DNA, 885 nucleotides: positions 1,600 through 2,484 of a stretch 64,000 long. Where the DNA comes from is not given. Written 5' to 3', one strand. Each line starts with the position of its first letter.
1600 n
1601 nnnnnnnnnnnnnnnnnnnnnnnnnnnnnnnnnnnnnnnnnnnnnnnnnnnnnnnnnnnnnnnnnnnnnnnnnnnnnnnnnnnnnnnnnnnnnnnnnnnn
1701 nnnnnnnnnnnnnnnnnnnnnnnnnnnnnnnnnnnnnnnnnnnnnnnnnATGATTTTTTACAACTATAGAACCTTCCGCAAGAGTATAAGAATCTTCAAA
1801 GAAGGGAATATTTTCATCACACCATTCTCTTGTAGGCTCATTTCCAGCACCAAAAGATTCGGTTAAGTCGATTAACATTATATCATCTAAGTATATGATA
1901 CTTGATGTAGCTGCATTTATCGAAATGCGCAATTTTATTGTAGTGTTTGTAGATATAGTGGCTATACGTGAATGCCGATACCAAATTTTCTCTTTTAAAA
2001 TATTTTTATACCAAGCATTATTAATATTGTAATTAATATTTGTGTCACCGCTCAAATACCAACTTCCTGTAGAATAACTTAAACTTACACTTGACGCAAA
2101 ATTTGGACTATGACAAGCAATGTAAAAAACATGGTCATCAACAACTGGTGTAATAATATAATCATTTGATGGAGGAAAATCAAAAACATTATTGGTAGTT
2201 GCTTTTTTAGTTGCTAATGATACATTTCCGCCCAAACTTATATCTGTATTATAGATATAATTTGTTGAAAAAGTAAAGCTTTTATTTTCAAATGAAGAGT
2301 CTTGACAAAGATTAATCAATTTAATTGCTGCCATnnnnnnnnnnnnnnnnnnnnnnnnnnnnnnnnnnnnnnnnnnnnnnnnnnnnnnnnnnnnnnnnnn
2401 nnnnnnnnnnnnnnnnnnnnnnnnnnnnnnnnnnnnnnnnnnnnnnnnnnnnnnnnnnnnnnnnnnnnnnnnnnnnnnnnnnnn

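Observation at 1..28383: Family of CBM-like receptor-binding modules repeated in at least three giant fibre genes, with nucleotide-level repeats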

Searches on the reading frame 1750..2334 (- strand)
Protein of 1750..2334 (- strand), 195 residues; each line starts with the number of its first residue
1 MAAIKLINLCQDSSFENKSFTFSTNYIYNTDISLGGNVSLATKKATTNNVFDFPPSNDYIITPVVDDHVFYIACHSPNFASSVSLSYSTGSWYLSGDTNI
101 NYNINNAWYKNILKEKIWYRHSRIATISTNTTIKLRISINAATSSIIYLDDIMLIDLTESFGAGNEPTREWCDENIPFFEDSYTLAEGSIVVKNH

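Call 24: search_solved_structures(query=A2, max_evalue=10, show_alignments=2)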
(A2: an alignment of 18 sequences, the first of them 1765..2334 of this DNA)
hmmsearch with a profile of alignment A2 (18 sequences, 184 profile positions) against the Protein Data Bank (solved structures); distinct sequences matched with E-value up to 10: 2.
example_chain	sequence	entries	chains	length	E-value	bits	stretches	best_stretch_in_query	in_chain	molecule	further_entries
4oq1_A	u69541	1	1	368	0.33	14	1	43-101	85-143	Cell wall surface anchor family protein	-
9e78_3d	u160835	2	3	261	1.4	11.9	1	44-85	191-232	ArcMAP1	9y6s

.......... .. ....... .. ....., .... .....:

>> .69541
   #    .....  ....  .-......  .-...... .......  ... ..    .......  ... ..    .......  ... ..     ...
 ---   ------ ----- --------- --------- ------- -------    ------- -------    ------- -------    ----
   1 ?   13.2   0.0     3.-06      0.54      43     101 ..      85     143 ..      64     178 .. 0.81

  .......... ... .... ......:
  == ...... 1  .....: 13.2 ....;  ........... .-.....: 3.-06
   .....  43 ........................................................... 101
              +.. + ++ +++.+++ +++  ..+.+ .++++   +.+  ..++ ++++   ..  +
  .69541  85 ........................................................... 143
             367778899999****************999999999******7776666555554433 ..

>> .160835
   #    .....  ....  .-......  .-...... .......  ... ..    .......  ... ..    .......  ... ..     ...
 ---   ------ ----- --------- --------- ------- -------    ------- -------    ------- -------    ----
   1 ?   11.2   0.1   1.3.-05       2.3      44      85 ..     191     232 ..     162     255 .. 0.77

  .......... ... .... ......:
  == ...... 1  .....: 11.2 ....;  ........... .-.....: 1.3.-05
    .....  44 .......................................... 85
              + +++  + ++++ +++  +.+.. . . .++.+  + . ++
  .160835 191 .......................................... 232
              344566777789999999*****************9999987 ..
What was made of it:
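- Tried and rejected: A PDB sequence-profile search gave nothing significant (call 24).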

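Call 32: predict_structure(alignment_id=A2)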
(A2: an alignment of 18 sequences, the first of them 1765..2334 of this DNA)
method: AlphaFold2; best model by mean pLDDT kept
length: 190 residues; sequences in the alignment: 18
mean_pLDDT: 74.8   pTM: 0.75
mean pLDDT of the five models: 74.8, 74.5, 72.7, 72.0, 70.8
residues with pLDDT >= 90: 49; 70-90: 81; 50-70: 33; < 50: 27
segments of 3 or more residues with pLDDT < 50: 89-114
pLDDT, mean of each block of 10 residues (from residue 1): 89 88 83 85 83 63 77 77 55 33 35 62 79 70 80 92 95 93 85
secondary structure, 60 per line:
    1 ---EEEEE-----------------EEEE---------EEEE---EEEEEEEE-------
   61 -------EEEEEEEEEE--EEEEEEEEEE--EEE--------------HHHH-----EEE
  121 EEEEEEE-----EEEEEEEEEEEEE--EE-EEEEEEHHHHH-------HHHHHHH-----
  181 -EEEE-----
elements in order: E4-8 E26-29 E39-42 E46-53 E68-77 E80-89 E92-94 H109-112 E118-127 E133-145 E151-156 H157-161 H169-175 E182-185

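Call 35: search_protein_representatives(alignment_id=A2)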
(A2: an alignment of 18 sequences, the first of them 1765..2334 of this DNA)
Query: 18 sequences, 184 profile positions. Proteins with E-value up to 0.001 (for the whole library): 3182; up to 1e-10: 1287; up to 1e-30: 265. The best 150 are listed.
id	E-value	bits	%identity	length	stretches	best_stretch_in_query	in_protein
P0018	4.1e-107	372.2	-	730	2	4-179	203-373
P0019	5.5e-104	362.1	-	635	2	2-179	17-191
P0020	5.3e-102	355.6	-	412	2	2-182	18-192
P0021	2.0e-97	340.7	-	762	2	3-181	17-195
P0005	8.4e-89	312.6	-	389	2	3-181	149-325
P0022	1.1e-83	295.8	-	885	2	7-180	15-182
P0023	2.3e-80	285.0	-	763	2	3-180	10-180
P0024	3.6e-78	277.9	-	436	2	2-178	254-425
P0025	2.8e-77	275.0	-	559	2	4-176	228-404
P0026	2.4e-75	268.7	-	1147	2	4-179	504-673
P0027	1.3e-72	259.8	-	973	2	4-171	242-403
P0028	1.6e-71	256.3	-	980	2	4-180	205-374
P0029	2.2e-71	255.8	-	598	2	7-182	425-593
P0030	1.1e-69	250.3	-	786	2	2-180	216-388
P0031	7.0e-69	247.6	-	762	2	5-175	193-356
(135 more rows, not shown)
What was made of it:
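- Family: 3,182, 1,287 and 265 cluster representatives at E<=1e-3, 1e-10 and 1e-30 (call 35).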

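Call 40: find_homologous_proteins(query=A2, max_evalue=1e-10)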
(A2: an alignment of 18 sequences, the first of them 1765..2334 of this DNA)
Query A2 (18 sequences) (190 aa, profile of the alignment): 49 proteins with E <= 1e-10 among 2291 candidates.
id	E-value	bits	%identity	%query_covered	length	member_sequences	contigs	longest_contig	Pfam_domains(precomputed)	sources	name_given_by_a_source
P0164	9.5e-58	213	33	96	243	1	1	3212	-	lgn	-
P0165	8.9e-57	210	45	36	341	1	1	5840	-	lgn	-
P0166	6.2e-55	204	31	97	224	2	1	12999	-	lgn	-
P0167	9.6e-54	200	48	32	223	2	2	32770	-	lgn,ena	-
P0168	1.5e-53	199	32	92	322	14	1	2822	-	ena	-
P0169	1.5e-53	199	31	97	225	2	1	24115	-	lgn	-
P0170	9.1e-53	197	59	21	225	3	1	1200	-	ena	-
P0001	2.2e-52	196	58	95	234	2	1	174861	-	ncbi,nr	ncbi:MAG: hypothetical protein MSA89_16670 [Clostridium sp.]|nr:hypothetical protein [Clostridium sp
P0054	3.1e-52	195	46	35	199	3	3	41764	-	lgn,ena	-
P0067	4.5e-50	188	48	28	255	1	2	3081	-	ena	-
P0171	1.0e-47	180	76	18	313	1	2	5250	-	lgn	-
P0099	3.5e-46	175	51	24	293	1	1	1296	-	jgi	jgi:hypothetical protein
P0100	3.8e-46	175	52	24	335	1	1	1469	-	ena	-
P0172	1.1e-44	170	27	78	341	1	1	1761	-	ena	-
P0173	1.3e-44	170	30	95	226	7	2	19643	-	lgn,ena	-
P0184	2.3e-36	143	73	17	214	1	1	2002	PF02018.24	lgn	-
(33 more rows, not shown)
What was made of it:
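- One family member carries a precomputed PF02018 annotation (call 40).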

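Call 44: search_protein_families(library=pfam, alignment_id=A4, max_evalue=1)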
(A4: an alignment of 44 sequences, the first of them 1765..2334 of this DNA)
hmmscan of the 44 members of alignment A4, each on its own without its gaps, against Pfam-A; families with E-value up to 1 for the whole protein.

A. member 1, window:1765-2334:- (190 aa): 0 families

B. families by the number of members that match (of 44 scanned): 18 families
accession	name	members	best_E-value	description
PF02018.23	CBM_4_9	8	3.5e-07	Carbohydrate binding domain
PF02210.31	Laminin_G_2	2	0.00086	Laminin G domain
PF21340.4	Polysacc_lyase-like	1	0.00094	Cip1-like, core domain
PF10561.15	C2orf69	1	0.0022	C2orf69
PF08992.16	QH-AmDH_gamma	1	0.015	Quinohemoprotein amine dehydrogenase, gamma subunit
PF23376.1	Fn3_VIN3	1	0.028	VIN3-like, fibronectin type-III domain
PF22058.2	X25_BaPul_like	1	0.037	Pullulanase X25 domain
PF04862.18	DUF642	1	0.045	Protein of unknown function (DUF642)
PF19775.4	DUF6261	1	0.052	Family of unknown function (DUF6261)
PF01704.24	UDPGP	1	0.061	UTP--glucose-1-phosphate uridylyltransferase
PF06057.17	VirJ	1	0.063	Bacterial virulence protein (VirJ)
PF08943.16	CsiD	1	0.069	CsiD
PF21112.3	CsgH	1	0.097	CsgH protein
PF20001.5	DUF6428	1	0.1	Family of unknown function (DUF6428)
PF10285.15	Luciferase_cat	1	0.13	Luciferase catalytic domain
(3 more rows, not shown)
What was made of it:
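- Closest known: CAZy/Pfam CBM_4_9-type carbohydrate-binding modules. Same: Some family members weakly match PF02018 (calls 40, 44).
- Sequence bridge: 8 of 44 family modules hit PF02018 CBM_4_9, best E 3.5e-7 (call 44). One family member weakly matches Pfam Polysacc_lyase-like (E 9e-4, call 44).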

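Call 58: find_encoding_contigs(protein=window:1750-2334:-, flank=10000, max_places=5)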
Protein window:1750-2334:- (195 aa): 1 contig read that carries it; 1 place shown.
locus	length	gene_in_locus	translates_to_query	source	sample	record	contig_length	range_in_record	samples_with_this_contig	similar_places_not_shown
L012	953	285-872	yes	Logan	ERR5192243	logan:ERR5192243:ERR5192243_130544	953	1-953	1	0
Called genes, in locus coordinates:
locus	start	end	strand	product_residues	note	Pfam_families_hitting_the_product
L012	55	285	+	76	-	-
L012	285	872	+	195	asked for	-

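Call 72: fold_search(model_id=the predicted structure, library=viral)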
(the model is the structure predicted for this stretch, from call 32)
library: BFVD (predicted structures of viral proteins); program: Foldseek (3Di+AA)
matches with E <= 10: 1795; with E <= 0.001: 216
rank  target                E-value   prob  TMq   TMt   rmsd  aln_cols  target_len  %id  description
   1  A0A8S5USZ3            1.6e-11  1.00  0.74  0.33   3.5       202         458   22  FN3 [Siphoviridae sp. ct4fm14]
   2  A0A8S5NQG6            1.0e-09  1.00  0.63  0.39   4.6       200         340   18  Uncharacterized protein [Myoviridae sp. ctr0w28]
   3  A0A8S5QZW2            2.3e-08  1.00  0.67  0.60   4.1       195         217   22  Uncharacterized protein [Myoviridae sp. ctPVE25]
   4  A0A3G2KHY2            8.3e-07  1.00  0.51  0.11   8.4       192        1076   17  Uncharacterized protein [Arthrobacter phage Maureen]
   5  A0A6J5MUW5            2.1e-06  1.00  0.46  0.11   7.0       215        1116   16  Uncharacterized protein [uncultured Caudovirales phage]
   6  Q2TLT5                2.2e-06  1.00  0.52  0.14   8.0       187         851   16  DUF7257 domain-containing protein [Gordonia phage GTE5]
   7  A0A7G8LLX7            2.3e-06  1.00  0.58  0.16   5.8       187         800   15  Minor tail protein [Mycobacterium phage Ellie]
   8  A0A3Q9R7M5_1          2.6e-06  1.00  0.49  0.15   5.1       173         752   13  Receptor binding protein [Bacillus phage pW4]
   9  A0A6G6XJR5            2.7e-06  1.00  0.55  0.11   4.1       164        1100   16  Minor tail protein [Gordonia phage Skog]
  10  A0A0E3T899            3.1e-06  1.00  0.53  0.19   4.7       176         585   12  Galactose binding protein [Gordonia phage Gsput1]
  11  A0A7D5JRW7            3.1e-06  1.00  0.58  0.09   7.5       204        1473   15  (no name in the UniProt tables at hand)
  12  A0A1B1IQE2            3.3e-06  1.00  0.48  0.16   5.8       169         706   16  (no name in the UniProt tables at hand)
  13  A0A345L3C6            3.6e-06  1.00  0.56  0.19   3.8       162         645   15  (no name in the UniProt tables at hand)
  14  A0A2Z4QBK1            4.8e-06  1.00  0.54  0.23   4.3       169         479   14  (no name in the UniProt tables at hand)
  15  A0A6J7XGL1            4.8e-06  1.00  0.48  0.12   9.2       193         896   15  Uncharacterized protein [uncultured Caudovirales phage]
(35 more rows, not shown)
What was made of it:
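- BFVD hits are minor tail proteins, receptor-binding proteins and CenC-like proteins (call 72).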

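Call 80: search_protein_families(library=phrogs, alignment_id=A4, max_evalue=0.001)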
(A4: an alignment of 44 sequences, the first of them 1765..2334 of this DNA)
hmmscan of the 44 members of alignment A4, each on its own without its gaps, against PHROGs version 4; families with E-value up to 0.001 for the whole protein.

A. member 1, window:1765-2334:- (190 aa): 0 families

B. families by the number of members that match (of 44 scanned): 3 families
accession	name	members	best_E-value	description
phrog_16267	-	2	0.00015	-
phrog_38044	-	1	3.9e-06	-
phrog_16922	-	1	0.00057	-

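Call 81: search_protein_families(library=ncbifam, alignment_id=A4, max_evalue=0.001)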
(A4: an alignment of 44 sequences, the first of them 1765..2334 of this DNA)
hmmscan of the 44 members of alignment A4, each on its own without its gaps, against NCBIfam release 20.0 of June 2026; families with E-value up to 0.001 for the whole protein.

A. member 1, window:1765-2334:- (190 aa): 0 families

B. families by the number of members that match (of 44 scanned): 3 families
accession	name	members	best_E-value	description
NF052434.1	Mep72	3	6.8e-06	biofilm-associated metzincin protease Mep72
NF033675.1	NTTRR-F1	2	1.1e-05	NTTRR-F1 domain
NF048003.1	GTA_spike_fiber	1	0.00091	phage head spike fiber domain-containing protein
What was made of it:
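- Tried and rejected: PHROGs and NCBIfam scans of 44 modules gave only scattered weak hits (calls 80, 81).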

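Call 83: search_protein_families(library=pfam, alignment_id=A5, max_evalue=0.00001)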
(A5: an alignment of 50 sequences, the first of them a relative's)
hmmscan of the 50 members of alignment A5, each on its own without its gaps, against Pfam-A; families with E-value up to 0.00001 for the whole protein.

A. member 1, P0018 (730 aa): 0 families

B. families by the number of members that match (of 50 scanned): 21 families
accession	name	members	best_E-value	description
PF09479.16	Flg_new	8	7.6e-113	Listeria-Bacteroides repeat domain (List_Bact_rpt)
PF13385.13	Laminin_G_3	8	7.9e-37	Concanavalin A-like lectin/glucanases superfamily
PF12810.13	ALK_LTK_GRD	6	3.3e-93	ALK/LTK, Glycine-rich domain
PF14594.13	Sipho_Gp37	3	7.8e-74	Siphovirus ReqiPepy6 Gp37-like protein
PF02018.23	CBM_4_9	3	4.1e-15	Carbohydrate binding domain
PF13306.12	LRR_5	2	1.5e-103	BspA type Leucine rich repeat region (6 copies)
PF19789.6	DUF6273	2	7.1e-51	Domain of unknown function (DUF6273)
PF22633.2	F5_F8_type_C_2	2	7.9e-12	NedA-like, galactose-binding domain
PF00657.28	Lipase_GDSL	2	5.5e-09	GDSL-like Lipase/Acylhydrolase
PF00754.31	F5_F8_type_C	2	6.5e-09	F5/8 type C domain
PF13472.12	Lipase_GDSL_2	2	2e-07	GDSL-like Lipase/Acylhydrolase family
PF03382.20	DUF285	1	7.6e-42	Mycoplasma protein of unknown function, DUF285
PF00041.27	fn3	1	8.2e-33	Fibronectin type III domain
PF18998.6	Flg_new_2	1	6.6e-25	Divergent InlB B-repeat domain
PF13855.12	LRR_8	1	1.6e-12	Leucine rich repeat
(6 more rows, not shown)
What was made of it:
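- Partner domains are adhesion or tail domains: Flg_new, Laminin_G_3, ALK_LTK_GRD, Sipho_Gp37, CBM_4_9, LRR_5, F5_F8_type_C, GDSL, Prophage_tail (call 83).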

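Call 97: predict_structure(alignment_id=A4)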
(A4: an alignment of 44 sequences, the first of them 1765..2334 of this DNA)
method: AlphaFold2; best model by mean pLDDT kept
length: 190 residues; sequences in the alignment: 44
mean_pLDDT: 77.3   pTM: 0.78
mean pLDDT of the five models: 77.3, 75.5, 74.1, 73.2, 72.3
residues with pLDDT >= 90: 72; 70-90: 53; 50-70: 47; < 50: 18
segments of 3 or more residues with pLDDT < 50: 90-105
pLDDT, mean of each block of 10 residues (from residue 1): 91 90 85 92 75 58 80 81 55 40 45 73 83 69 79 94 96 95 86
secondary structure, 60 per line:
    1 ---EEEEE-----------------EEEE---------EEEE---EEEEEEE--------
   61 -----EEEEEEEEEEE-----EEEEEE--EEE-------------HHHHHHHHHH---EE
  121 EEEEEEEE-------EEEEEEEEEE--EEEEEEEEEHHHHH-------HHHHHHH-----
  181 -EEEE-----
elements in order: E4-8 E26-29 E39-42 E46-52 E66-76 E82-87 E90-92 H106-115 E119-128 E136-145 E148-156 H157-161 H169-175 E182-185
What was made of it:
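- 1765..2334 (-): Module copy 1 (g1 aa 1-190), complete. It was the query for both AlphaFold2 models. Models with pLDDT 74.8 and 77.3, pTM 0.75 and 0.78 (calls 32, 97).
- On Pfam CBM_4_9 (PF02018) / CAZy CBM4-9-16-22 type modules: Model confidence is moderate: pLDDT 75-77, pTM 0.75-0.78 (calls 32, 97).
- Fold: AlphaFold2 pTM 0.75 and 0.78 (calls 32, 97).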

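Call 99: fold_search(model_id=the predicted structure, library=pdb)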
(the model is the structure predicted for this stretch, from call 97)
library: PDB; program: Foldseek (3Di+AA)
matches with E <= 10: 1578; with E <= 0.001: 24
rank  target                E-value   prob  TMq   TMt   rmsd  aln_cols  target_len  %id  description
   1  2zex_A                8.3e-06  1.00  0.48  0.59   4.6       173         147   12  Family 16 carbohydrate binding module (released 2008-03-04)
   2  3oea_A                1.2e-05  1.00  0.48  0.60   4.6       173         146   12  Crystal structure of the Q121E mutants of C.polysaccharolyticus CBM16-1 bound to cellopentaose (released 2010-08-25)
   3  2zew_A                1.2e-05  1.00  0.52  0.66   4.1       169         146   12  Family 16 Cabohydrate Binding Domain Module 1 (released 2008-03-04)
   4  2zey_A                1.8e-05  1.00  0.50  0.63   4.3       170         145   14  Family 16 carbohydrate binding module (released 2008-03-04)
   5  3oeb_A                2.1e-05  1.00  0.49  0.62   4.4       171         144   13  Crystal structure of the Q121E mutant of C.polysaccharolyticus CBM16-1 bound to mannopentaose (released 2010-08-25)
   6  2zew_B                2.7e-05  1.00  0.50  0.62   4.3       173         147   13  Family 16 Cabohydrate Binding Domain Module 1 (released 2008-03-04)
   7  2zey_B                4.9e-05  1.00  0.48  0.61   4.4       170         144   13  Family 16 carbohydrate binding module (released 2008-03-04)
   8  2y6j                  6.9e-05  1.00  0.47  0.52   5.2       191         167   14  X-2 engineered mutated CBM4-2 Carbohydrate Binding Module from a Thermostable Rhodothermus marinus Xylanase (released 2012-03-07)
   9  2y64_A                9.6e-05  1.00  0.45  0.50   7.5       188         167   16  Xylopentaose binding mutated (X-2 L110F) CBM4-2 Carbohydrate Binding Module from a Thermostable Rhodothermus marinus X (released 2012-03-07)
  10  9jsl_D                1.1e-04  1.00  0.42  0.20   5.1       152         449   14  Clostridium perfringens iota toxin pore Ib in prepore V state (released 2025-05-14)
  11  4bj0_A                1.1e-04  1.00  0.45  0.51   5.4       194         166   11  Xyloglucan binding module (CBM4-2 X2-L110F) in complex with branched xyloses (released 2014-04-23)
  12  9jsi_A                2.2e-04  1.00  0.40  0.20   5.6       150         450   14  Clostridium perfringens iota toxin pore Ib in prepore II state (released 2025-05-14)
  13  2y6k_A                2.2e-04  1.00  0.44  0.49   6.3       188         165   14  Xylotetraose bound to X-2 engineered mutated CBM4-2 Carbohydrate Binding Module from a Thermostable Rhodothermus marin (released 2012-03-07)
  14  4xup_E                2.6e-04  1.00  0.47  0.54   5.9       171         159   14  Structure of the N-terminal CBM22-1-CBM22-2 tandem domain from Paenibacillus barcinonensis Xyn10C (released 2015-06-03)
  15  3jxs_A                2.8e-04  1.00  0.39  0.43  10.3       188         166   16  Crystal structure of XG34, an evolved xyloglucan binding CBM (released 2009-10-27)
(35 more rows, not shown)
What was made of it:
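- On Pfam CBM_4_9 (PF02018) / CAZy CBM4-9-16-22 type modules: A second model searched with Foldseek puts the same families on top (call 99).
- Foldseek against PDB puts CBM16 and CBM4-2 on top at E 8e-6 to 1e-4, and also finds the mycobacteriophage Douge central fibre (call 99).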
